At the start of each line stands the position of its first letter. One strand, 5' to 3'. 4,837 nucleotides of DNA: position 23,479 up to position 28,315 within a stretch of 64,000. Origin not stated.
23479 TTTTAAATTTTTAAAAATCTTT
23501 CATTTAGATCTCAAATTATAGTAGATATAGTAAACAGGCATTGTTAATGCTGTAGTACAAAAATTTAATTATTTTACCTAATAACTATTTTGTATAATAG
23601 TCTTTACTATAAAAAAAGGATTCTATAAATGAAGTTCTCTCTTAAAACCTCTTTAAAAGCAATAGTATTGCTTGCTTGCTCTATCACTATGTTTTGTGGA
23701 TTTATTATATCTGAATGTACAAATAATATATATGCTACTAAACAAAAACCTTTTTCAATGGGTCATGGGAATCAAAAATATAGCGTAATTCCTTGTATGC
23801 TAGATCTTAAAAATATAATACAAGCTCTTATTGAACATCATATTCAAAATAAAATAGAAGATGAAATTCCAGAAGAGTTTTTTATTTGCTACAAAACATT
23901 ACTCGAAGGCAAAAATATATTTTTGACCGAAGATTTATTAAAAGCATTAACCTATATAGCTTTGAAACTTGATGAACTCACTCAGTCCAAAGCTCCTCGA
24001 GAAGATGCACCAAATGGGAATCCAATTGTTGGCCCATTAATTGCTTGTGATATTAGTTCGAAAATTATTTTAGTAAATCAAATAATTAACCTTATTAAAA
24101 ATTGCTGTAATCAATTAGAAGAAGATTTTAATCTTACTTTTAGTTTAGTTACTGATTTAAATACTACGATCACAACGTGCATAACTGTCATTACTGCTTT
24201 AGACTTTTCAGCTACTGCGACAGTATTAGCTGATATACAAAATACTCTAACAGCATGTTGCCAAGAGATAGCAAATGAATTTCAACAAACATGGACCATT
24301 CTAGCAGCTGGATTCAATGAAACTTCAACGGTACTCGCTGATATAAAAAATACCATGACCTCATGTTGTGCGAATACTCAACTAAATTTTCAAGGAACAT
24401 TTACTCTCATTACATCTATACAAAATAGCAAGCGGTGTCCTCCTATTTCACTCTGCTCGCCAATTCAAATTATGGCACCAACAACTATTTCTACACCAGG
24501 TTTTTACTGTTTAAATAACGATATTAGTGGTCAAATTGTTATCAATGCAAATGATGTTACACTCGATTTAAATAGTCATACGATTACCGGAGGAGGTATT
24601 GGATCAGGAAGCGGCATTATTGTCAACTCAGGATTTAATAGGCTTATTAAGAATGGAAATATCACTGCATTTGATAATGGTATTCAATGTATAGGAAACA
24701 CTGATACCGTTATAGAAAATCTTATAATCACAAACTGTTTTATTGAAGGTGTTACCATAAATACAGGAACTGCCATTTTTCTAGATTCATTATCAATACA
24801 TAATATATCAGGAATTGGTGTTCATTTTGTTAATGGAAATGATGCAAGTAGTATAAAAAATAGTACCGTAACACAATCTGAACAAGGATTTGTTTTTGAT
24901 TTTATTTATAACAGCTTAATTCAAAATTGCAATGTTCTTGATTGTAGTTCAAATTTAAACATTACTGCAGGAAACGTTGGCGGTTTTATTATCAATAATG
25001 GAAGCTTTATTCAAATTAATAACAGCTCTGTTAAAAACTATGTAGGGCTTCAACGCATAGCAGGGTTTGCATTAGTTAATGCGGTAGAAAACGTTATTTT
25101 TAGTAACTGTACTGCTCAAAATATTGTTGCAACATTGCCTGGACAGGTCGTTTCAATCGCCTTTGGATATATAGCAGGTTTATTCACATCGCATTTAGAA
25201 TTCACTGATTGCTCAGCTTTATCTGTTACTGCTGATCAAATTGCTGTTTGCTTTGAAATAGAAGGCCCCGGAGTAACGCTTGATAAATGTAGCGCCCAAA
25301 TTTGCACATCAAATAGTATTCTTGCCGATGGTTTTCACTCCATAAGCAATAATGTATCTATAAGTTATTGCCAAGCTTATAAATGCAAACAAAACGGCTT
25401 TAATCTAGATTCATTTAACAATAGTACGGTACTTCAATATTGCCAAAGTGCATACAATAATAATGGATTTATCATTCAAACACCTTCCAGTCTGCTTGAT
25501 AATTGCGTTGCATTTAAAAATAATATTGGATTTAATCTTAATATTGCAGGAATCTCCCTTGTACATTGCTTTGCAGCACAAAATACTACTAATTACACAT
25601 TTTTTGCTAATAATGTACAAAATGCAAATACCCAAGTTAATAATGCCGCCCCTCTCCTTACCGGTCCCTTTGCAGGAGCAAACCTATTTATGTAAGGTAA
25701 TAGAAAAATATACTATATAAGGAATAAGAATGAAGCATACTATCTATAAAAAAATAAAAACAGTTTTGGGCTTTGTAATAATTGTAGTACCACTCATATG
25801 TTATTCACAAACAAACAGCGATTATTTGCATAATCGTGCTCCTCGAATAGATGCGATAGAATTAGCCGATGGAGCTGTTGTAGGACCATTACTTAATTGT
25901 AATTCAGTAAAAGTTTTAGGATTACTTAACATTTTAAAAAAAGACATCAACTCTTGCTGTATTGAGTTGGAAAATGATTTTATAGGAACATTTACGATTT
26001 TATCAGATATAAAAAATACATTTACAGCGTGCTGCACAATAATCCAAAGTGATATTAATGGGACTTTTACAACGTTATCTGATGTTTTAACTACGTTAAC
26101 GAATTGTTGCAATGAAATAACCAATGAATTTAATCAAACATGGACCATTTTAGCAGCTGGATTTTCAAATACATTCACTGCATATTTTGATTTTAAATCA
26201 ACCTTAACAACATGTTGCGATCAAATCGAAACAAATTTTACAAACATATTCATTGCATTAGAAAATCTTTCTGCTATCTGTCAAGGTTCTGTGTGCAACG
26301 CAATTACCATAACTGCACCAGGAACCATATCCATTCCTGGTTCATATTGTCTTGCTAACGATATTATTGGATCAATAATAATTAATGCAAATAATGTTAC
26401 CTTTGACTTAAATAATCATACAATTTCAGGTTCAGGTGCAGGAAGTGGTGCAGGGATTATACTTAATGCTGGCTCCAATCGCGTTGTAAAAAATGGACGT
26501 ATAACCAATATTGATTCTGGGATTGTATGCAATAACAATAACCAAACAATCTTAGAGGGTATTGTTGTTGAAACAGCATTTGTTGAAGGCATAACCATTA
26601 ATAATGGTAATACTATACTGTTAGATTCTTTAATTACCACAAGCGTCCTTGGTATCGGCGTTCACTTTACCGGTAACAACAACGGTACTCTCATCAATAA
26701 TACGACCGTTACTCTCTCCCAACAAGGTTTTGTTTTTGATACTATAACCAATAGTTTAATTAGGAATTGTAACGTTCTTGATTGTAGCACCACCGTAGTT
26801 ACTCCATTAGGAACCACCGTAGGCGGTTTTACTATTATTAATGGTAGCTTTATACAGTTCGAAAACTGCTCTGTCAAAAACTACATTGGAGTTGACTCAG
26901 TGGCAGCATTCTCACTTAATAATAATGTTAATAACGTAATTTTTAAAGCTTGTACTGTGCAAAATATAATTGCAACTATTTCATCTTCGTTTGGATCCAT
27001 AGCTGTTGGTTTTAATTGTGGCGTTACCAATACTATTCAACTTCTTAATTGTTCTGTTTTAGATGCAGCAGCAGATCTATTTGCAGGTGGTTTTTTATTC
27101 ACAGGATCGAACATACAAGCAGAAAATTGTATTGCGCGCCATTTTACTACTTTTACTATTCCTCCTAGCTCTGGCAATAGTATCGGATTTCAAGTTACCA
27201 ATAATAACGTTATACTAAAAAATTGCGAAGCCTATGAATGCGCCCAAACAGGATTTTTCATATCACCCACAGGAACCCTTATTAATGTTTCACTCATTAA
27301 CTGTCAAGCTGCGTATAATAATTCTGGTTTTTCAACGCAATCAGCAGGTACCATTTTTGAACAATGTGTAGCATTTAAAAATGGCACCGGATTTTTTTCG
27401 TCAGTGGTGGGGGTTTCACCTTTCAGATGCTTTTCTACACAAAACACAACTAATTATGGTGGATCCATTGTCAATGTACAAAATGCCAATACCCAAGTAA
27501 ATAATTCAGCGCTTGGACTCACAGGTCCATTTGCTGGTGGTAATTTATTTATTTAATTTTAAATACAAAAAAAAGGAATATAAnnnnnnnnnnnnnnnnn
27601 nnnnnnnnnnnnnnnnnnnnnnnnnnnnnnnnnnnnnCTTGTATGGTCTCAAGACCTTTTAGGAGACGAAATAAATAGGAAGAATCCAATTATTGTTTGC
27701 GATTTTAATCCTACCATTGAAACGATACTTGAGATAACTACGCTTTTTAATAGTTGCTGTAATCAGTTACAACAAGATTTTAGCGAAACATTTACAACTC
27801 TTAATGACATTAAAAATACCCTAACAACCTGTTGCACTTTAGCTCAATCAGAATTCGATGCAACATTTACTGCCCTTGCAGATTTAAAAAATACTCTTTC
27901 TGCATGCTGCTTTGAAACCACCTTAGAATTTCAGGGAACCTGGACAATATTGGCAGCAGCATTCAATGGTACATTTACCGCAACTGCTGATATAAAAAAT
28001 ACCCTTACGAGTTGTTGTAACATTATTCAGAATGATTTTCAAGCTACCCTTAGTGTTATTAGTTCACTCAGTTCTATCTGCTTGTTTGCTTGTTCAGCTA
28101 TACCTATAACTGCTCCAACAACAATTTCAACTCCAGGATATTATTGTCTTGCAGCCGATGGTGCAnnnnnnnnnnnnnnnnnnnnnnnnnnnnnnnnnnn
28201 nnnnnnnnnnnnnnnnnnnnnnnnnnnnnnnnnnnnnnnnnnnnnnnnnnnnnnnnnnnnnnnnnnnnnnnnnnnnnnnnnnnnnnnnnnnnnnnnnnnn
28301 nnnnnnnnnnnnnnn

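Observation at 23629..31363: Head-to-tail array of four paralogous secreted proteins combining a Cys-doublet repeat module with a beta-helix-like body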

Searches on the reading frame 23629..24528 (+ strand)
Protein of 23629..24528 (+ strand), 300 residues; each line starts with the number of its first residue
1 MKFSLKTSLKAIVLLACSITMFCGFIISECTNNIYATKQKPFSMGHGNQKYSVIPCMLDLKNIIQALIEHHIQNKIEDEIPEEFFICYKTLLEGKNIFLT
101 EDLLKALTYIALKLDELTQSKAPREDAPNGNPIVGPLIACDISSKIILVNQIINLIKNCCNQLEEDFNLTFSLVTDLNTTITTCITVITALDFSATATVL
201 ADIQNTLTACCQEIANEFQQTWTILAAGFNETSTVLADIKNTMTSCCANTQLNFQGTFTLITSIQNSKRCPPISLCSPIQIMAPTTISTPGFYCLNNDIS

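Call 66: predict_structure(alignment_id=A5)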
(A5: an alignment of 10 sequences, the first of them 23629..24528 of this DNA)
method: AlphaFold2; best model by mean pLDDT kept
length: 300 residues; sequences in the alignment: 10
mean_pLDDT: 45.3   pTM: 0.28
mean pLDDT of the five models: 45.3, 42.7, 42.3, 41.4, 38.1
residues with pLDDT >= 90: 0; 70-90: 15; 50-70: 65; < 50: 220
segments of 3 or more residues with pLDDT < 50: 1-55, 118-197, 217-241, 246-285, 287-300
pLDDT, mean of each block of 10 residues (from residue 1): 36 39 30 29 33 49 66 65 76 68 64 55 40 35 42 42 45 45 41 44 55 51 37 41 46 37 32 35 44 39
secondary structure, 60 per line:
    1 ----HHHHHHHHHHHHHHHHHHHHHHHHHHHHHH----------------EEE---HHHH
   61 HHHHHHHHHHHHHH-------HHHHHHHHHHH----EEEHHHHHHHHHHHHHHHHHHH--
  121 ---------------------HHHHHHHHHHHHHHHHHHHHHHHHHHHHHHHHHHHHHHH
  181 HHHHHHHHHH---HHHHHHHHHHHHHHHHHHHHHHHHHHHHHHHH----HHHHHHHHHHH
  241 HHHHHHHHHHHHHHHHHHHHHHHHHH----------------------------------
elements in order: H5-34 E51-53 H57-74 H82-92 E97-99 H100-118 H142-190 H194-225 H230-266

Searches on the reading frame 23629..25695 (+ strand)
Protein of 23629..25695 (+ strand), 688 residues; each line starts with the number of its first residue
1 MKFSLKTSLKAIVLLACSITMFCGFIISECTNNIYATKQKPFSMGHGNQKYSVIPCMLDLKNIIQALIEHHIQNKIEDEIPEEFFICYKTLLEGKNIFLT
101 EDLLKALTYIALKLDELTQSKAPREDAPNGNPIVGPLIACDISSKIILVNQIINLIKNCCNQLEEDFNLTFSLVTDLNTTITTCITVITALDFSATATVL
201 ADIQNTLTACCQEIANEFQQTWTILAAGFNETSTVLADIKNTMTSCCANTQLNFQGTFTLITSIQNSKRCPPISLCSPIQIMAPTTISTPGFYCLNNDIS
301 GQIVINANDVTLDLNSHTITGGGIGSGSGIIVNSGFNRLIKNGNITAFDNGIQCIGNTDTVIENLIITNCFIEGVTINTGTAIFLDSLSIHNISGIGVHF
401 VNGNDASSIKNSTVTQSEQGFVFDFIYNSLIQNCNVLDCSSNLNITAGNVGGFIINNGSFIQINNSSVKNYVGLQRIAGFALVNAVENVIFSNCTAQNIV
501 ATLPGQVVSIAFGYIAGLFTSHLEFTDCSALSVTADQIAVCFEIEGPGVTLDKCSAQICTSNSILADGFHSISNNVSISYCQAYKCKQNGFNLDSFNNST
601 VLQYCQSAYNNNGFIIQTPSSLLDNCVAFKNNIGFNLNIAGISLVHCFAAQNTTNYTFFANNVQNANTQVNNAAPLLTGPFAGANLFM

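Call 3: search_protein_families(library=pfam, proteins=[window:23629-25695:+], max_evalue=1)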
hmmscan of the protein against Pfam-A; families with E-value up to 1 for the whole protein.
window:23629-25695:+ (688 aa): 2 families
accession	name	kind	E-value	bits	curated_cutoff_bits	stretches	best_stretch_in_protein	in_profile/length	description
PF13229.12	Beta_helix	-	1.4e-05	25.2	25.9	3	328-495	1-157/158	Right handed beta helix region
PF11099.14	M11L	-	0.27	12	26.9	0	150-177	25-52/160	Apoptosis regulator M11L like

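Call 4: search_protein_families(library=ncbifam, proteins=[window:23629-25695:+], max_evalue=1)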
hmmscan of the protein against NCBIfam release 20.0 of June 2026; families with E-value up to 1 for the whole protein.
window:23629-25695:+ (688 aa): 0 families

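Call 68: search_protein_families(library=phrogs, proteins=[window:23629-25695:+], max_evalue=0.01)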
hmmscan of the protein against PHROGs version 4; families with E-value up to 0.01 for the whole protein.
window:23629-25695:+ (688 aa): 0 families

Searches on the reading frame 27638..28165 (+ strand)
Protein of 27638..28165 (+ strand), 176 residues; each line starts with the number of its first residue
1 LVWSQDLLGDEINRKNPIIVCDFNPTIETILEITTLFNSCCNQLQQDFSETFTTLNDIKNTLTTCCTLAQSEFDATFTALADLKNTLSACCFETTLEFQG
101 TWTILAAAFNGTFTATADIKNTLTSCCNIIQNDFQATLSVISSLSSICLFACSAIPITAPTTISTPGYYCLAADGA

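Call 33: search_protein_representatives(alignment_id=A3)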
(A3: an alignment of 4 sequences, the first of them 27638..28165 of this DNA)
Query: 4 sequences, 179 profile positions. Proteins with E-value up to 0.001 (for the whole library): 202; up to 1e-10: 111; up to 1e-30: 45. The best 150 are listed.
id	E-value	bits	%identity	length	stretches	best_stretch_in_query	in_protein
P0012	1.2e-161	549.7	-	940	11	48-147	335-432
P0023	1.3e-126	435.6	-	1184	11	2-114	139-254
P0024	1.4e-122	422.5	-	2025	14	47-150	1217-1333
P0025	1.0e-94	331.7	-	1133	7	35-151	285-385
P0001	7.8e-73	260.4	-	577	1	4-179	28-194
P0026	2.1e-68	246.0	-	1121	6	44-155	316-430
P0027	2.5e-67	242.5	-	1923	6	32-140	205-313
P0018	1.9e-66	239.7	-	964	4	49-178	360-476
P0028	1.8e-63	229.9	-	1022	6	14-115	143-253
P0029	2.2e-62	226.4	-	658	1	2-178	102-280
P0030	1.8e-61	223.4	-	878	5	63-148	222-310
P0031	1.6e-58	213.8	-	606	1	2-178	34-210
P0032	3.4e-58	212.8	-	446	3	45-151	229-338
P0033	6.7e-57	208.5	-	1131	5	2-143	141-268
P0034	7.2e-55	201.9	-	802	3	2-142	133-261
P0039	3.0e-49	183.6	-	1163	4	2-106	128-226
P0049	1.3e-40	155.4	-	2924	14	48-178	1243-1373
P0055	1.7e-37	145.3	-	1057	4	72-178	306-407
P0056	2.8e-36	141.3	-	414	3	63-151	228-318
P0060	6.2e-34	133.7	-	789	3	2-130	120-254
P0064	1.1e-29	119.8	-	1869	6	41-178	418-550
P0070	1.9e-26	109.3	-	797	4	9-92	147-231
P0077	2.4e-25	105.7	-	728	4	5-116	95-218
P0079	4.8e-25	104.7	-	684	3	30-140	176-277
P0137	3.4e-09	53.1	-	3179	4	129-178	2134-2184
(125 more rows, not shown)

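Call 37: search_protein_families(library=pfam, proteins=[P0023, P0033, P0034, P0060, P0064, P0070, P0077, P0079, P0025, P0056], max_evalue=0.01)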
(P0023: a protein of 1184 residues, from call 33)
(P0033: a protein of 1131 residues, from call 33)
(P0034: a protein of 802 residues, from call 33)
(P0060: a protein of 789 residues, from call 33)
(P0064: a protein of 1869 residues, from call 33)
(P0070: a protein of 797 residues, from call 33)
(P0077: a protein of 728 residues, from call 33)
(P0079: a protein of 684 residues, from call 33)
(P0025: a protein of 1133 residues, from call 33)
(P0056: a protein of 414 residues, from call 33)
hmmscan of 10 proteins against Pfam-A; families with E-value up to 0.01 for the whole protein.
P0023 (1184 aa): 7 families
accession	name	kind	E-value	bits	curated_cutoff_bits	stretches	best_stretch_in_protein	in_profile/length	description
PF04513.17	Baculo_PEP_C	-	2.5e-14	54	38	0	315-400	32-117/140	Baculovirus polyhedron envelope protein, PEP, C terminus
PF13229.12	Beta_helix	-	2.8e-10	40.5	25.9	2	802-910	39-138/158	Right handed beta helix region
PF10290.14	YJL171C_Tos1_N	-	3.2e-07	31.1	27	0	374-411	7-43/63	Cell wall protein YJL171C/Tos1, N-terminal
PF10303.14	DUF2408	-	3.5e-05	24.8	25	0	571-690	8-116/130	Protein of unknown function (DUF2408)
PF10523.15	BEN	-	7.9e-05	23.2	23.2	0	578-611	41-73/76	BEN domain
PF00617.24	RasGEF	-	0.0029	18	23.1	0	286-333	79-125/181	RasGEF domain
PF02183.23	HALZ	-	0.0098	16.5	28.1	0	390-403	9-22/43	Homeobox associated leucine zipper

P0033 (1131 aa): 23 families
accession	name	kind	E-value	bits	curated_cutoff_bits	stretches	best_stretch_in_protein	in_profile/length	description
PF25174.1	Beta-prop_THOC3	-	1.3e-19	70.7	305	2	746-903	46-194/272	THOC3 beta-propeller domain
PF24817.1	WD40_WDHD1_1st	-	4.6e-17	62.6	109.9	2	684-857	129-288/291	WDHD1 first WD40 domain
PF23414.1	Beta-prop_EML_2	-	4.2e-16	59.5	90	2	838-943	43-144/266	Echinoderm microtubule-associated protein second beta-propeller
PF12894.13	ANAPC4_WD40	-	3.6e-15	56.4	22.9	0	887-950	2-65/91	Anaphase-promoting complex subunit 4 WD40 domain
PF24807.1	WD40_CDC20-Fz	-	7.5e-13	48.9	200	1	743-1033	6-284/292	CDC20/Fizzy WD40 domain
PF23389.1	Beta-prop_WDR19_1st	-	5.2e-11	42.6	27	2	752-857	3-104/325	WDR19 first beta-propeller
PF24814.1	WD40_Prp19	-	1.7e-09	37.6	320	2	747-941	92-278/281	Prp19 WD40 domain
PF24797.1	Beta-prop_WDR35_TULP_N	-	5.6e-09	36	80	0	926-1004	118-189/332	WDR35/TULP4 N-terminal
PF00400.38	WD40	-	6.5e-09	36.4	27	0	969-988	13-32/39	WD domain, G-beta repeat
PF23383.1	Beta-prop_IFT140_1st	-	1.9e-08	33.9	27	1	835-946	15-125/406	IFT140 first beta-propeller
PF25460.1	Beta-prop_Aladin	-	5.1e-08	32.9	171.1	1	747-853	111-213/340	Aladin seven-bladed propeller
PF13229.12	Beta_helix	-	6.4e-08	32.8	25.9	2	590-731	2-123/158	Right handed beta helix region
PF04513.17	Baculo_PEP_C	-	1e-07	32.5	38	1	356-462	3-109/140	Baculovirus polyhedron envelope protein, PEP, C terminus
PF07676.18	PD40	-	2.1e-07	31.2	20.9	0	976-998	16-37/38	WD40-like Beta Propeller Repeat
PF23393.2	Beta-prop_WDR90_POC16_2nd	-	1.1e-06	28.5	60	1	752-988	42-285/291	WDR90/POC16, second beta-propeller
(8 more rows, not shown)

P0034 (802 aa): 1 family
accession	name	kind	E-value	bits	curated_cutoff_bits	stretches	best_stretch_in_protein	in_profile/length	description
PF04513.17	Baculo_PEP_C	-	1.2e-08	35.5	38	3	209-294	20-102/140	Baculovirus polyhedron envelope protein, PEP, C terminus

P0060 (789 aa): 0 families

P0064 (1869 aa): 2 families
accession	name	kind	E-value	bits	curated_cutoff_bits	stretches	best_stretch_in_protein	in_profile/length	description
PF13229.12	Beta_helix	-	1.4e-11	44.7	25.9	1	1069-1229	9-157/158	Right handed beta helix region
PF04513.17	Baculo_PEP_C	-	0.00017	22.1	38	0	208-317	17-123/140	Baculovirus polyhedron envelope protein, PEP, C terminus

P0070 (797 aa): 1 family
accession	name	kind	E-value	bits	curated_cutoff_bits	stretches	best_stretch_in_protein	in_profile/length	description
PF13229.12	Beta_helix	-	4e-06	27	25.9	0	422-581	4-142/158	Right handed beta helix region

P0077 (728 aa): 0 families

P0079 (684 aa): 1 family
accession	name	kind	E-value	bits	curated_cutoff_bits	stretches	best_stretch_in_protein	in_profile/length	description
PF04513.17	Baculo_PEP_C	-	0.00012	22.6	38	0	194-262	13-81/140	Baculovirus polyhedron envelope protein, PEP, C terminus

P0025 (1133 aa): 1 family
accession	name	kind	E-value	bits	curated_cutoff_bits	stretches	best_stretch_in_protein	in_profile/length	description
PF10303.14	DUF2408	-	9.1e-05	23.5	25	0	508-648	4-120/130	Protein of unknown function (DUF2408)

P0056 (414 aa): 1 family
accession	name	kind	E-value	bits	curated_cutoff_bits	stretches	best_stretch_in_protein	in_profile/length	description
PF04513.17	Baculo_PEP_C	-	0.0013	19.3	38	0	241-316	42-121/140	Baculovirus polyhedron envelope protein, PEP, C terminus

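Call 73: find_related_loci(query=A3, collection=viral_contigs, flank=5000)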
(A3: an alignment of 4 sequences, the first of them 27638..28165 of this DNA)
Query A3 (176 aa) in viral_contigs; peptide patterns used: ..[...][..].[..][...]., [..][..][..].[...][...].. (x = any residue, [..] = any of these).
34 stretches matched a pattern, but none encodes a relative of the query by tblastn (E <= 1e-3).

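Call 77: list_cluster_members(proteins=[P0033, P0039, P0055, P0023, P0024, P0025, P0027, P0049, P0064, P0137])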
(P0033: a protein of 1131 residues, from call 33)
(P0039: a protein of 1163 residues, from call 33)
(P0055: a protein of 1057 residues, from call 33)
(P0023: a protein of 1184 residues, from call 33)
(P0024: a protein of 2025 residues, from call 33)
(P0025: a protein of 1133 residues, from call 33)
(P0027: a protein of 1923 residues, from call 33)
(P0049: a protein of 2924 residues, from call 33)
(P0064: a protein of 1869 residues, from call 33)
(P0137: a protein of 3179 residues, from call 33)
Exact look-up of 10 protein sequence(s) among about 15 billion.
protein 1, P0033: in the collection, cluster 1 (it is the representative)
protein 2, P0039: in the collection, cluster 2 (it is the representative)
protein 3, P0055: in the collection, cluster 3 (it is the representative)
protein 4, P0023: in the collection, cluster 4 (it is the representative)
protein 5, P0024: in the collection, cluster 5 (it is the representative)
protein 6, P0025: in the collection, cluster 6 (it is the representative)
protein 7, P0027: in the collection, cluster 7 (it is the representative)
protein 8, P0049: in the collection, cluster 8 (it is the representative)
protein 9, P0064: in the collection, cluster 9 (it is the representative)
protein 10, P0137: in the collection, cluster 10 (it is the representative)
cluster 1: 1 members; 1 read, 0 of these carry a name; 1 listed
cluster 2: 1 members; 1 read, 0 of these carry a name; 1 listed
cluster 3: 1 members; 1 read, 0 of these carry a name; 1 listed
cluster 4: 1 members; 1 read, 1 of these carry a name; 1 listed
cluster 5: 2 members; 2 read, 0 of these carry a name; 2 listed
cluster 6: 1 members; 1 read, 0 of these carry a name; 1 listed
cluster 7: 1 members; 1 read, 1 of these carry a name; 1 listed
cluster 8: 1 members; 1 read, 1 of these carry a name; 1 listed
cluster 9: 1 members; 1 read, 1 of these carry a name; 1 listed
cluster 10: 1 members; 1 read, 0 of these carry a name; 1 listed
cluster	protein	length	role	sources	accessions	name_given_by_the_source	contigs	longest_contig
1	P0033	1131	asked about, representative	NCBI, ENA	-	-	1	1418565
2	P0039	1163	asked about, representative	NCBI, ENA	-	-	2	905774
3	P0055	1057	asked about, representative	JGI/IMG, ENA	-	-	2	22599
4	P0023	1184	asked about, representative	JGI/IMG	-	hypothetical protein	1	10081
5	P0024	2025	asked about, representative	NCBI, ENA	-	-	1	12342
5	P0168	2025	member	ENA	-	-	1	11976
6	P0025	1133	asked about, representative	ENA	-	-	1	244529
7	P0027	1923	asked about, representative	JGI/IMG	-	hypothetical protein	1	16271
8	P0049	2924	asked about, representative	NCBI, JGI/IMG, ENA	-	hypothetical protein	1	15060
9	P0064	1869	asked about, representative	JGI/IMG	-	hypothetical protein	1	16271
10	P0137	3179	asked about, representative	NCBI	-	-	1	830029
